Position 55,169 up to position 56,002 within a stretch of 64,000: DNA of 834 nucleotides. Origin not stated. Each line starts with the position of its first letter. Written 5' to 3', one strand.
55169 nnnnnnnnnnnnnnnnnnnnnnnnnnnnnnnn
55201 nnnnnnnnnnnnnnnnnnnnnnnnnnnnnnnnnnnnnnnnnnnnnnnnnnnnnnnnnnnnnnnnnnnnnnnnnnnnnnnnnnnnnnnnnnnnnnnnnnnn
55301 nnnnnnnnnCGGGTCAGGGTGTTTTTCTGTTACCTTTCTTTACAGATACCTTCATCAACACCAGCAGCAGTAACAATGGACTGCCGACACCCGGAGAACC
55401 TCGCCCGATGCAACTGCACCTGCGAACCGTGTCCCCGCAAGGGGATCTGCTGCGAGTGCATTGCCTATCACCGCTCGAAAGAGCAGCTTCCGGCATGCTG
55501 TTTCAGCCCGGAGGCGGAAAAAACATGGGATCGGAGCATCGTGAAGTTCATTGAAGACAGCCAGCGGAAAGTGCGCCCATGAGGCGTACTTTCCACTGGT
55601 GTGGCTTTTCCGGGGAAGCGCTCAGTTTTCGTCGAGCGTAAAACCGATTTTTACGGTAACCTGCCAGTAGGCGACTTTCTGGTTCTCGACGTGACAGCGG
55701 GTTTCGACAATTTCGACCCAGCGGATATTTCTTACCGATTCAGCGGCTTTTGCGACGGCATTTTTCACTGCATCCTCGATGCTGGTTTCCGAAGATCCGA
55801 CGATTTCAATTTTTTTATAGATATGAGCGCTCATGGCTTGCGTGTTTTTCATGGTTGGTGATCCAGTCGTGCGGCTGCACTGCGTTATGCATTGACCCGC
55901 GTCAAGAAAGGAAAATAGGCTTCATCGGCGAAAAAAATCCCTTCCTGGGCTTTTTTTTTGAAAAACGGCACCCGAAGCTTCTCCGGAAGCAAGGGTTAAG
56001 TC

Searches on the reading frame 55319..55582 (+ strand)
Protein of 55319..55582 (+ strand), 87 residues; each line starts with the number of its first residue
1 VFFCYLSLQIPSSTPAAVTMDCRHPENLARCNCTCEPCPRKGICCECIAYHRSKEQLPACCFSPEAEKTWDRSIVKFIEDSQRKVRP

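Call 9: search_protein_families(library=pfam, proteins=[window:55319-55582:+], max_evalue=0.01)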
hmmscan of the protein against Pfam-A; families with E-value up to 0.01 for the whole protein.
window:55319-55582:+ (87 aa): 1 family
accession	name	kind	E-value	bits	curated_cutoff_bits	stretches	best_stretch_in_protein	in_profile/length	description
PF20095.4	DUF6485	-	1.3e-05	26.1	24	1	27-79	3-63/70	Domain of unknown function (DUF6485)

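Call 15: search_protein_families(library=ncbifam, proteins=[window:55319-55582:+], max_evalue=0.001)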
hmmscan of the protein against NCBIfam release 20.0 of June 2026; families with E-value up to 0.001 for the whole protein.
window:55319-55582:+ (87 aa): 0 families

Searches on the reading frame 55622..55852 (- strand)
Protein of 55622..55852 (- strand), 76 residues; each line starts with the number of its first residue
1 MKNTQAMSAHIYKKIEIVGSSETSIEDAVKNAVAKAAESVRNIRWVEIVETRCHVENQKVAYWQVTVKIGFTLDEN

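Call 9: search_protein_families(library=pfam, proteins=[window:55622-55852:-], max_evalue=0.01)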
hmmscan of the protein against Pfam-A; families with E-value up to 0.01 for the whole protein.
window:55622-55852:- (76 aa): 1 family
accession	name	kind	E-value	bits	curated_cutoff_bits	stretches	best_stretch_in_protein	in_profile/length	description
PF07311.17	Dodecin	-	2.1e-29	102.1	22.5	1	11-74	1-64/64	Dodecin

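Call 15: search_protein_families(library=ncbifam, proteins=[window:55622-55852:-], max_evalue=0.001)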
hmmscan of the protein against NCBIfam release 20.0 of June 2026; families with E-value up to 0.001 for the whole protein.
window:55622-55852:- (76 aa): 2 families
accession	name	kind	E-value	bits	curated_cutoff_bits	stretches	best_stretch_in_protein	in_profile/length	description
NF043052.1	DodecBact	equivalog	1.1e-32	112.1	75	1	8-74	1-67/67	dodecin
NF041389.1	dodecin_Halo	equivalog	1.5e-16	60.5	100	1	11-74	2-65/65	dodecin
